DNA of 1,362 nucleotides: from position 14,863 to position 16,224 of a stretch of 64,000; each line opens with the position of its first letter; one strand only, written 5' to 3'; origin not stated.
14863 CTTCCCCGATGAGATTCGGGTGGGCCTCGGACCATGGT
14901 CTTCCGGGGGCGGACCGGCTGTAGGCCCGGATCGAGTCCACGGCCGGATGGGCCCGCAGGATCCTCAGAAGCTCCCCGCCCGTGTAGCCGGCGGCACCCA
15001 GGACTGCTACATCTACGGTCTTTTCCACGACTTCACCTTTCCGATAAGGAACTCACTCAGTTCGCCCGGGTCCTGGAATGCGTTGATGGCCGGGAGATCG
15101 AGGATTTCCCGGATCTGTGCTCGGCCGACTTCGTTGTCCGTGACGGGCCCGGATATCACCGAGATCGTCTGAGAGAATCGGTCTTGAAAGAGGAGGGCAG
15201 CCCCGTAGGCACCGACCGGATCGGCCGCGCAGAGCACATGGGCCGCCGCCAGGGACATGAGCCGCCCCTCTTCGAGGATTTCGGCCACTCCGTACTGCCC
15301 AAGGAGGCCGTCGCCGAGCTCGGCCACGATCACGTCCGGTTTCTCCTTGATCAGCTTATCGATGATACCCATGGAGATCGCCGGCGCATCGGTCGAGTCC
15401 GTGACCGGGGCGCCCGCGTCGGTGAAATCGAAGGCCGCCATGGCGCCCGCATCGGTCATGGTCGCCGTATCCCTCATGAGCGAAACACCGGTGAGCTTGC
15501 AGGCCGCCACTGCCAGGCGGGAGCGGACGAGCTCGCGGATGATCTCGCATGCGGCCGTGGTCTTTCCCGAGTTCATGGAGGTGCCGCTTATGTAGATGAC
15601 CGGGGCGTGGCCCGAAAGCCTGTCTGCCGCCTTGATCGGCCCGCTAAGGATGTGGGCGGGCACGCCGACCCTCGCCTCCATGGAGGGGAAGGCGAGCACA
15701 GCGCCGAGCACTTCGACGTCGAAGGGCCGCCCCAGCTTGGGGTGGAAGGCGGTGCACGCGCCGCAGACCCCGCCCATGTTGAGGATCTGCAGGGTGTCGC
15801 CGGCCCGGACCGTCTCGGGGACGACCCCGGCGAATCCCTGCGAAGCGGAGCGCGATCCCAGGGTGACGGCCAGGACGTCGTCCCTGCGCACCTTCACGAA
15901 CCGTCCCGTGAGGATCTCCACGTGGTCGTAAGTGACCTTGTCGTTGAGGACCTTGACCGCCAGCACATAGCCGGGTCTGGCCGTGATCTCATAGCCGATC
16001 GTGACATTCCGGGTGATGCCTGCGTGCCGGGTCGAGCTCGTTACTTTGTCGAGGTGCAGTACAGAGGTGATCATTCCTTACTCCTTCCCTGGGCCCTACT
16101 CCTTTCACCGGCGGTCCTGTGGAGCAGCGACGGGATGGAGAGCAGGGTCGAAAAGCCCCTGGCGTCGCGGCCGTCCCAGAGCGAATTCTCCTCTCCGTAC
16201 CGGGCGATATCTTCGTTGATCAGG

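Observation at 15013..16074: Uncharacterised P-loop protein coupled into the arginine operon, which lacks any argA or argJ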

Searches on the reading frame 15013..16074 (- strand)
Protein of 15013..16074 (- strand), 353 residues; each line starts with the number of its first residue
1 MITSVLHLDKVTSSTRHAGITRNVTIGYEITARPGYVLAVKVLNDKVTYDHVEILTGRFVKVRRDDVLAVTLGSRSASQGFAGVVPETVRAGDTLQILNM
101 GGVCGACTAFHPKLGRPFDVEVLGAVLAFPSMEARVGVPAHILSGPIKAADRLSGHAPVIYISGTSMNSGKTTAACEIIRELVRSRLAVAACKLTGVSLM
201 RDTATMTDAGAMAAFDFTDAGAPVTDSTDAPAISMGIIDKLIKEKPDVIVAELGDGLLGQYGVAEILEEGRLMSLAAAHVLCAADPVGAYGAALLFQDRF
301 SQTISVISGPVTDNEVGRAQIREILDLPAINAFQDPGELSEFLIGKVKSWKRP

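Call 3: search_protein_families(library=pfam, proteins=[window:15013-16074:-], max_evalue=0.01)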
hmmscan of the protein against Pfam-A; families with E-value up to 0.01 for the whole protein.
window:15013-16074:- (353 aa): 1 family
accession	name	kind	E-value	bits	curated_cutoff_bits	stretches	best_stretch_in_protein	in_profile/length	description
PF07755.17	DUF1611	-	0.0062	16.4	25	0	155-207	10-61/201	Domain of unknown function (DUF1611_C) P-loop domain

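Call 4: search_protein_families(library=ncbifam, proteins=[window:15013-16074:-], max_evalue=0.01)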
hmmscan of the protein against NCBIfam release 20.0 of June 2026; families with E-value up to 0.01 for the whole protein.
window:15013-16074:- (353 aa): 0 families

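Call 6: search_solved_structures(query=window:15013-16074:-, max_evalue=10, show_alignments=3)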
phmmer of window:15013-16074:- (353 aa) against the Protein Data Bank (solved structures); distinct sequences matched with E-value up to 10: 2.
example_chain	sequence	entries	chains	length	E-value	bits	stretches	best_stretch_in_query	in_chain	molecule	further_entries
2qtp_A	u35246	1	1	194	0.023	17.3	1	24-151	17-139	Uncharacterized protein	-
9zdk_S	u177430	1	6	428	0.42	13.2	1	172-231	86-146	gp76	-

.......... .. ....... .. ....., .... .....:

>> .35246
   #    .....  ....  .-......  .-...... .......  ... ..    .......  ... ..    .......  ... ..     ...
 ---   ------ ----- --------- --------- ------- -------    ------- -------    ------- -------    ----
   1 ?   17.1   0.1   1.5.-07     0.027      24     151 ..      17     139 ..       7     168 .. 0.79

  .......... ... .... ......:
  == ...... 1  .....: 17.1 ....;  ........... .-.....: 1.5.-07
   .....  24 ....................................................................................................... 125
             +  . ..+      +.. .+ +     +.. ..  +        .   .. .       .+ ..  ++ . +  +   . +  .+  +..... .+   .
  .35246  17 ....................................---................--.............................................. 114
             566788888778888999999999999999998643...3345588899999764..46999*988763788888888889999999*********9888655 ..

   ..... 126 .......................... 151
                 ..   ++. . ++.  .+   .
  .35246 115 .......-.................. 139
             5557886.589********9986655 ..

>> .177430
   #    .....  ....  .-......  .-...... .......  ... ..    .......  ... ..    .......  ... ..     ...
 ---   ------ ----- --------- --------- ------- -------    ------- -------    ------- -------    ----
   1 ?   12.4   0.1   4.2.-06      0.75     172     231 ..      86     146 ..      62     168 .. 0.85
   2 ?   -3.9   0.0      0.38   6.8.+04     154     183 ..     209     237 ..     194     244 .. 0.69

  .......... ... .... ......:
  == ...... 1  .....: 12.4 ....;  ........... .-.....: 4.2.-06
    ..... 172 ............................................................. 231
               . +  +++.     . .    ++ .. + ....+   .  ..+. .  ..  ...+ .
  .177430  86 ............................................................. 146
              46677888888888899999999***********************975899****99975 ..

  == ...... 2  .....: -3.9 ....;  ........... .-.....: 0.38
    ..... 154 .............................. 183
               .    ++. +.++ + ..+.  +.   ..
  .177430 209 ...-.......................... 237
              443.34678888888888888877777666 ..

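Call 7: find_homologous_proteins(query=window:15013-16074:-)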
Query window:15013-16074:- (353 aa): 1889 proteins with E <= 0.001 among 8000 candidates; the best 120 are listed.
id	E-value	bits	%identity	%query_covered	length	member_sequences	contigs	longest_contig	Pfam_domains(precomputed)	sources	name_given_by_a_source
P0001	4.3e-210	715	92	100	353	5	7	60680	-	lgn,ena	-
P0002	3.8e-182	623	81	100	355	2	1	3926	-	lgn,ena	-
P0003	3.4e-169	581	90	83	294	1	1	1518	-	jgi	-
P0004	7.7e-162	556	72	100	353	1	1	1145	-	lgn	-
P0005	1.1e-161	556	71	100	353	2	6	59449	-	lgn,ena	-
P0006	4.2e-154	531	69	99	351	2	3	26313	-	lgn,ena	-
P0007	1.7e-110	388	52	99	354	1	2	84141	-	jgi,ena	jgi:hypothetical protein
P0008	2.6e-110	387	54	99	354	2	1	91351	-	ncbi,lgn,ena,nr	ncbi:MAG: hypothetical protein GX444_13865 [Myxococcales bacterium]|nr:hypothetical protein [Myxococ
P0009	4.3e-109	383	56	94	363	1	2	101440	-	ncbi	ncbi:MAG: hypothetical protein ACREMK_09900 [Gemmatimonadota bacterium]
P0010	1.1e-108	382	53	99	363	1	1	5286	-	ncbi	-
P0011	1.2e-108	382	54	95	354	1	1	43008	PF01656.30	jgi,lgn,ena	-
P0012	4.2e-108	380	54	97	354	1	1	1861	-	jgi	jgi:hypothetical protein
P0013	4.3e-108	380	54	98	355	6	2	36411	-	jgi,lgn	jgi:hypothetical protein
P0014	1.7e-107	378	52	99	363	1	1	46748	-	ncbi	-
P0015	1.7e-107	378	52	99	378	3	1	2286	-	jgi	-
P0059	1.6e-104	368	54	96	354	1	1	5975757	-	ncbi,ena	-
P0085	1.4e-103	365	50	100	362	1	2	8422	PF07755.18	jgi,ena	-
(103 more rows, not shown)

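Call 9: find_encoding_contigs(protein=P0059, flank=10000, max_places=2)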
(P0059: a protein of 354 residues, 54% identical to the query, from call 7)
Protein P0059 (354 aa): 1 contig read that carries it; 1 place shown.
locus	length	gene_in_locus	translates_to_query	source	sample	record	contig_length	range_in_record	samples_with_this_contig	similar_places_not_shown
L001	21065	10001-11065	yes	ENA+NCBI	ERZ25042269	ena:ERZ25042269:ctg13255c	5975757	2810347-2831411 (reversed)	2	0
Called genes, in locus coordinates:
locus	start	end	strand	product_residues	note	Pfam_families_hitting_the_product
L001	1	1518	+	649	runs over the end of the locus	PF07973:tRNA_SAD, PF00587:tRNA-synt_2b, PF03129:HGTP_anticodon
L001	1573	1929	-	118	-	PF14489:QueF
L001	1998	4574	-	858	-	-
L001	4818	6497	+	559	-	PF00932:LTD, PF08757:CotH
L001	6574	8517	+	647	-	PF03553:Na_H_antiporter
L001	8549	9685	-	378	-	PF05684:DUF819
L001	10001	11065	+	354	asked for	-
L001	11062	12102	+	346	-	PF01118:Semialdhyde_dh, PF02774:Semialdhyde_dhC, PF22698:Semialdhyde_dhC_1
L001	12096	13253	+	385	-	PF00202:Aminotran_3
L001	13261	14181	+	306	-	PF00696:AA_kinase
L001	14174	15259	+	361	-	PF04389:Peptidase_M28 (faint), PF01546:Peptidase_M20, PF07687:M20_dimer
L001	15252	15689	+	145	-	PF01316:Arg_repressor, PF16902:FokI_D3 (weak), PF02863:Arg_repressor_C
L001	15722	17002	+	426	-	PF00764:Arginosuc_synth, PF20979:Arginosuc_syn_C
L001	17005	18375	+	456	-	PF00206:Lyase_1, PF14698:ASL_C2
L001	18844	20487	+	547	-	PF02776:TPP_enzyme_N, PF00205:TPP_enzyme_M, PF02775:TPP_enzyme_C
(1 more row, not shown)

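Call 10: find_encoding_contigs(protein=P0008, flank=10000, max_places=2)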
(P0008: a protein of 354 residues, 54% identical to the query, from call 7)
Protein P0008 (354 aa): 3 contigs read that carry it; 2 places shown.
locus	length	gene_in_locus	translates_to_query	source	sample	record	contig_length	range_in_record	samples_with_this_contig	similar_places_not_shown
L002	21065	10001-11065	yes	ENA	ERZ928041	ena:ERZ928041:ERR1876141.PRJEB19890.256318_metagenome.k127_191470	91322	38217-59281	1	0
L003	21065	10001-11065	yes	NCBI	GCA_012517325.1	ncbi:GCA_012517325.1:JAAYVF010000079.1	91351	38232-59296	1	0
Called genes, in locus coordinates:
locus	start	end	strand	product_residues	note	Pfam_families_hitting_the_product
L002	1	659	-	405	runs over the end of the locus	PF01168:Ala_racemase_N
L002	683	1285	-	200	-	PF03162:Y_phosphatase2, PF22741:PTP-NADK, PF00782:DSPc, PF13350:Y_phosphatase3 (faint), PF22784:PTP-SAK, PF22785:Tc-R-P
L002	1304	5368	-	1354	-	PF00082:Peptidase_S8 (faint), PF13517:FG-GAP_3 (faint)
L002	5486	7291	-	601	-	PF01432:Peptidase_M3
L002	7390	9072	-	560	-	PF00561:Abhydrolase_1, PF12146:Hydrolase_4 (weak)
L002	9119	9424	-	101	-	PF00925:GTP_cyclohydro2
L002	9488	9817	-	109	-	PF00925:GTP_cyclohydro2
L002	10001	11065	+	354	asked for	-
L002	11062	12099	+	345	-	PF01118:Semialdhyde_dh, PF22698:Semialdhyde_dhC_1, PF02774:Semialdhyde_dhC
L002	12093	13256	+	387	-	PF00202:Aminotran_3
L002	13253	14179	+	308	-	PF00696:AA_kinase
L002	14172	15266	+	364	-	PF04389:Peptidase_M28 (faint), PF01546:Peptidase_M20, PF07687:M20_dimer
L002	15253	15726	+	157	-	PF01316:Arg_repressor, PF02863:Arg_repressor_C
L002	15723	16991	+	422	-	PF00764:Arginosuc_synth, PF20979:Arginosuc_syn_C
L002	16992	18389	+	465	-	PF00206:Lyase_1, PF14698:ASL_C2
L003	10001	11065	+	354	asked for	-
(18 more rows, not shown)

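Call 23: search_protein_representatives(protein=window:15013-16074:-)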
Query: 353 residues. Proteins with E-value up to 0.001 (for the whole library): 1257; up to 1e-10: 730; up to 1e-30: 119. The best 150 are listed.
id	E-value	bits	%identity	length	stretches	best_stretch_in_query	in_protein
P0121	3.2e-95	335.8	49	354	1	4-340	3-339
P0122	2.4e-84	300.0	45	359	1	8-343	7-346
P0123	1.0e-82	294.6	44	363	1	6-342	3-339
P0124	3.9e-75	269.7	42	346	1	7-347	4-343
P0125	4.9e-72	259.5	49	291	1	72-347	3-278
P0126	7.8e-71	255.6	44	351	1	1-342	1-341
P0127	1.9e-69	251.0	41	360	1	8-342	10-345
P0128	9.9e-68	245.4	45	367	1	7-340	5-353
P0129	9.7e-67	242.1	42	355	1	8-348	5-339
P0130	9.1e-66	238.9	39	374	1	6-344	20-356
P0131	2.7e-65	237.4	43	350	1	3-341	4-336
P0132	1.7e-63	231.5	41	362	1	10-351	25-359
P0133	1.8e-63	231.4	43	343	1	6-342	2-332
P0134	9.8e-63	229.0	42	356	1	8-338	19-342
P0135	1.4e-61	225.1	43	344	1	2-347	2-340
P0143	3.2e-55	204.3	43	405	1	7-291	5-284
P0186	4.5e-41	157.8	41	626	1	46-339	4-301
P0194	3.9e-38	148.1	31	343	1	6-341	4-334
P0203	2.5e-36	142.2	29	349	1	6-349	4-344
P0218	3.3e-34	135.2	35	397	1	12-316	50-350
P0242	2.1e-30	122.7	28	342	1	6-331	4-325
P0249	1.6e-29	119.8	30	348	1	7-329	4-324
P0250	1.8e-29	119.7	32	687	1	6-348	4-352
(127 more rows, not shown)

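Call 24: search_protein_families(library=pfam, proteins=[P0186, P0250, P0143, P0218, P0121, P0130, P0203, P0242, P0194, P0249], max_evalue=0.01)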
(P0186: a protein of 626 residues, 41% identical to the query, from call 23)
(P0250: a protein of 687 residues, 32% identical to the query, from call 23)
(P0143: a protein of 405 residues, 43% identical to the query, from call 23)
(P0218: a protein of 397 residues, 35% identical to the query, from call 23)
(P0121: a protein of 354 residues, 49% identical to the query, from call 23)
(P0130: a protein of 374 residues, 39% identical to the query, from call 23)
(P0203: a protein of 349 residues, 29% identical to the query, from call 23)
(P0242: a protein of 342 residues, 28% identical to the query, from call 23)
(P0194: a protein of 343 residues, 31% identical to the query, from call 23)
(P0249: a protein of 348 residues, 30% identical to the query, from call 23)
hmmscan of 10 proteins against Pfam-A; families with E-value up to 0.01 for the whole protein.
P0186 (626 aa): 2 families
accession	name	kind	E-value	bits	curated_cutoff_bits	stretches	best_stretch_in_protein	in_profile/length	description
PF00696.33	AA_kinase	-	5e-33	115.2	24.9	1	363-597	2-234/234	Amino acid kinase family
PF00702.32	Hydrolase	-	0.00045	21.1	26.4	1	196-306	45-157/191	haloacid dehalogenase-like hydrolase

P0250 (687 aa): 1 family
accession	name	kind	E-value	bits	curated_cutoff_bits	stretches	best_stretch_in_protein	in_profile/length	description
PF22698.1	Semialdhyde_dhC_1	-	4.2e-09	36.9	27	2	619-675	87-144/165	Semialdehyde dehydrogenase, dimerisation domain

P0143 (405 aa): 2 families
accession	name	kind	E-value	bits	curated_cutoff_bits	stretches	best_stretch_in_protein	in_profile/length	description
PF13500.12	AAA_26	-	0.0011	19.3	27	1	153-195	3-45/198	AAA domain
PF07755.17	DUF1611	-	0.0016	18.4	25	1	147-186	9-48/201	Domain of unknown function (DUF1611_C) P-loop domain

P0218 (397 aa): 3 families
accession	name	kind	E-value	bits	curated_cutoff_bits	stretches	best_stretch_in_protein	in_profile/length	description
PF03205.20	MobB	-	2.7e-05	24.5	26.6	1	191-246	1-60/133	Molybdopterin guanine dinucleotide synthesis protein B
PF01656.29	CbiA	-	0.00018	21.9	25.4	1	192-226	1-35/125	CobQ/CobB/MinD/ParA nucleotide binding domain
PF07755.17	DUF1611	-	0.00026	20.9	25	1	187-225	10-48/201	Domain of unknown function (DUF1611_C) P-loop domain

P0121 (354 aa): 0 families

P0130 (374 aa): 0 families

P0203 (349 aa): 1 family
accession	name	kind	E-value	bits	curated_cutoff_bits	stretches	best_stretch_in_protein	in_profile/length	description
PF01656.29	CbiA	-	0.00049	20.5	25.4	0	155-280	4-54/125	CobQ/CobB/MinD/ParA nucleotide binding domain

P0242 (342 aa): 0 families

P0194 (343 aa): 0 families

P0249 (348 aa): 1 family
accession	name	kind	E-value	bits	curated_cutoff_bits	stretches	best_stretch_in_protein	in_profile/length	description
PF03205.20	MobB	-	9.6e-05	22.7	26.6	1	160-213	7-65/133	Molybdopterin guanine dinucleotide synthesis protein B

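Call 25: predict_structure(alignment_id=A1)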
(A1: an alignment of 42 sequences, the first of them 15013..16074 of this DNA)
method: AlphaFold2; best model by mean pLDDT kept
length: 353 residues; sequences in the alignment: 42
mean_pLDDT: 93.7   pTM: 0.91
mean pLDDT of the five models: 93.7, 93.2, 93.0, 92.4, 92.1
residues with pLDDT >= 90: 297; 70-90: 53; 50-70: 3; < 50: 0
segments of 3 or more residues with pLDDT < 50: none
pLDDT, mean of each block of 10 residues (from residue 1): 91 93 94 96 93 94 98 86 95 96 95 91 93 81 93 95 91 96 98 88 95 96 87 97 98 91 95 97 95 97 97 95 96 95 96 80
secondary structure, 60 per line:
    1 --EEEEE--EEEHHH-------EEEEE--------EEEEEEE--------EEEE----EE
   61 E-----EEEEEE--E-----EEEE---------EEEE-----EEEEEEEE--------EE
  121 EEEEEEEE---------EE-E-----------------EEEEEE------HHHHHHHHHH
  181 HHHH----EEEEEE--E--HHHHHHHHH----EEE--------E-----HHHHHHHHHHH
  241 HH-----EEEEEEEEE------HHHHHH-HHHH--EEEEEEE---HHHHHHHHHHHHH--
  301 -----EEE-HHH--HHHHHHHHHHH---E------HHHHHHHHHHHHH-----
elements in order: E3-7 E10-12 E23-27 E36-42 E51-54 E59-61 E67-72 E81-84 E94-97 E103-110 E119-128 E159-164 H171-184 E189-194 H200-208 E213-215 H230-242 E248-256 H263-268 H270-273 E276-282 H286-298 E306-308 H315-325 H336-348

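Call 29: find_related_loci(query=A1, collection=genome_contigs, flank=10000)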
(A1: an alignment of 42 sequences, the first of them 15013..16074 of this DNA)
Query A1 (353 aa) in genome_contigs; peptide patterns used: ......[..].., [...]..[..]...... (x = any residue, [..] = any of these).
600 stretches matched a pattern (row limit reached: there are more); 509 encode a relative of the query (tblastn E <= 1e-3); the best 80 are kept; 80 distinct loci.
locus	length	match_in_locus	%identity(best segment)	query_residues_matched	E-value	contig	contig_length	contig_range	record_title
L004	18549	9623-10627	55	1-335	3e-115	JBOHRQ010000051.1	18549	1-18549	MAG: Gemmatimonadota bacterium isolate SD8030_maxbin2.bin.2 NODE_488_length_18549_cov_9.286451, whole genome shotgun seq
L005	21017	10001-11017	54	6-344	4e-111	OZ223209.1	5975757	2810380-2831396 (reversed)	MAG: Myxococcota bacterium isolate 6e5ad1d4-156e-4916-952c-8a0b14857fe9 genome assembly, chromosome: 1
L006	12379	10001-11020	54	3-339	1e-110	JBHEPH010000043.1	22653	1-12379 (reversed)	MAG: Gemmatimonadales bacterium isolate S6_bin.68.strict S6_NODE_43, whole genome shotgun sequence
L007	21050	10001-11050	50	1-350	9e-110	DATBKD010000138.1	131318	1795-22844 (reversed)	MAG TPA_asm: Gemmatimonadales bacterium isolate SMAG_U3937 k141_3526398, whole genome shotgun sequence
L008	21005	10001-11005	53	1-335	3e-109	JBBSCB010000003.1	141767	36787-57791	MAG: Gemmatimonadales bacterium isolate La6_metabat2.229 La6_metabat2.229_K_1961134_L_141767_cov_15.0000, whole genome s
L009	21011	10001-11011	52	3-339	1e-108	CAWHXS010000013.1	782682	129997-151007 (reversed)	MAG: uncultured Gemmatimonadales bacterium isolate MFD02242.bin.2.15 genome assembly, contig: contig_5747, whole genome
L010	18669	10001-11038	51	1-343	9e-109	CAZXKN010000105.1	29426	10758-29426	MAG TPA_asm: uncultured Gemmatimonadaceae bacterium isolate binchicken_co279_228 genome assembly, contig: k141_3336316,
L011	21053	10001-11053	51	1-351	2e-108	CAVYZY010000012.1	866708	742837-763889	MAG: uncultured Gemmatimonadales bacterium isolate MFD02809.bin.1.312 genome assembly, contig: contig_69817, whole genom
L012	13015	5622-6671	51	1-350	1e-108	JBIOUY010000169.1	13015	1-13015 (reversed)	MAG: Gemmatimonadales bacterium isolate MAG122 k127_3033322, whole genome shotgun sequence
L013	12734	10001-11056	51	1-352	1e-108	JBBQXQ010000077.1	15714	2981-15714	MAG: Gemmatimonadales bacterium isolate Co_metawrap_2123 Cmw_2123_k141_23905197_length_15714_cov_11.9969, whole genome s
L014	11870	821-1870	51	1-350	2e-108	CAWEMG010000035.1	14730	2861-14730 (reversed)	MAG: uncultured Gemmatimonadales bacterium isolate MFD02840.bin.2.212 genome assembly, contig: contig_59940, whole genom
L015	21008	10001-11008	51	1-336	2e-108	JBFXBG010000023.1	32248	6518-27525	MAG: Gemmatimonadales bacterium isolate CA_2019_TPBS_40 NODE_7173_length_32248_cov_4.916316_TPBS, whole genome shotgun s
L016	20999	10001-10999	52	3-335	4e-108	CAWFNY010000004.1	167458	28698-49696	MAG: uncultured Gemmatimonadales bacterium isolate MFD05942.bin.1.314 genome assembly, contig: contig_82142, whole genom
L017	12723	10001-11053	50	1-351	2e-108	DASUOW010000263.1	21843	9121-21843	MAG TPA_asm: Gemmatimonadales bacterium isolate SMAG_U1638 k141_670575, whole genome shotgun sequence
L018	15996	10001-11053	50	1-351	1e-107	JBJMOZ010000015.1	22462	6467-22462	MAG: Gemmatimonadales bacterium isolate 12C16O_48h_50_P10_coass_bin_41 k141_1094549, whole genome shotgun sequence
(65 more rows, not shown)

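Call 30: fold_search(model_id=the predicted structure, library=pdb)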
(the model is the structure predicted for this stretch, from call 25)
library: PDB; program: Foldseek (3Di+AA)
matches with E <= 10: 1464; with E <= 0.001: 147
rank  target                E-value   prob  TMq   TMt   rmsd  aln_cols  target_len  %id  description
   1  3of5_B                2.4e-06  1.00  0.38  0.59   5.3       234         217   13  Crystal Structure of a Dethiobiotin Synthetase from Francisella tularensis subsp. tularensis SCHU S4 (released 2011-02-02)
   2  2hf8_A                3.6e-06  1.00  0.36  0.57   5.5       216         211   14  Crystal structure of HypB from Methanocaldococcus jannaschii in the triphosphate form, in complex with zinc (released 2006-07-04)
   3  1dae                  3.6e-06  1.00  0.36  0.54   5.1       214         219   13  DETHIOBIOTIN SYNTHETASE COMPLEXED WITH 3-(1-AMINOETHYL) NONANEDIOIC ACID (released 1996-06-20)
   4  7o9f_B                4.1e-06  1.00  0.39  0.45  10.4       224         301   16  Bacillus subtilis Ffh in complex with ppGpp (released 2022-02-02)
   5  2hf8_B                4.9e-06  1.00  0.38  0.59   5.2       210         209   16  Crystal structure of HypB from Methanocaldococcus jannaschii in the triphosphate form, in complex with zinc (released 2006-07-04)
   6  1dts                  1.2e-05  1.00  0.37  0.56   4.9       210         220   12  CRYSTAL STRUCTURE OF AN ATP DEPENDENT CARBOXYLASE, DETHIOBIOTIN SYNTHASE, AT 1.65 ANGSTROMS RESOLUTION (released 1995-04-20)
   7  1dbs                  1.2e-05  1.00  0.32  0.47   6.2       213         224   14  MECHANISTIC IMPLICATIONS AND FAMILY RELATIONSHIPS FROM THE STRUCTURE OF DETHIOBIOTIN SYNTHETASE (released 1995-04-20)
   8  3of5_A                1.6e-05  1.00  0.40  0.60   5.1       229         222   14  Crystal Structure of a Dethiobiotin Synthetase from Francisella tularensis subsp. tularensis SCHU S4 (released 2011-02-02)
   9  1jpn_B                1.7e-05  1.00  0.38  0.45  10.6       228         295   16  GMPPNP Complex of SRP GTPase NG Domain (released 2002-02-02)
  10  5l3s_G                1.7e-05  1.00  0.37  0.46  11.4       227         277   15  Structure of the GTPase heterodimer of crenarchaeal SRP54 and FtsY (released 2016-06-08)
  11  5gaf_i                2.0e-05  1.00  0.39  0.35   9.5       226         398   14  RNC in complex with SRP (released 2016-02-03)
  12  5l3s_C                2.0e-05  1.00  0.36  0.45  11.5       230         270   15  Structure of the GTPase heterodimer of crenarchaeal SRP54 and FtsY (released 2016-06-08)
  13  7o5b_g                3.0e-05  1.00  0.37  0.33  10.3       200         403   15  Cryo-EM structure of a Bacillus subtilis MifM-stalled ribosome-nascent chain complex with (p)ppGpp-SRP bound (released 2022-02-02)
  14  7epk                  3.0e-05  1.00  0.35  0.29   9.4       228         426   17  Crystal Structure of Signal Recognition Particle 54 kDa protein (SRP54) from Aeropyrum pernix K1 in Complex with GDP (released 2021-05-19)
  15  4ak9_A                3.6e-05  1.00  0.34  0.39  10.3       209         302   12  Structure of chloroplast FtsY from Physcomitrella patens (released 2013-01-16)
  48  7xrj                  1.6e-04  1.00  0.39  0.41   5.0       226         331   16  crystal structure of N-acetyltransferase DgcN-25328 (released 2023-02-01)
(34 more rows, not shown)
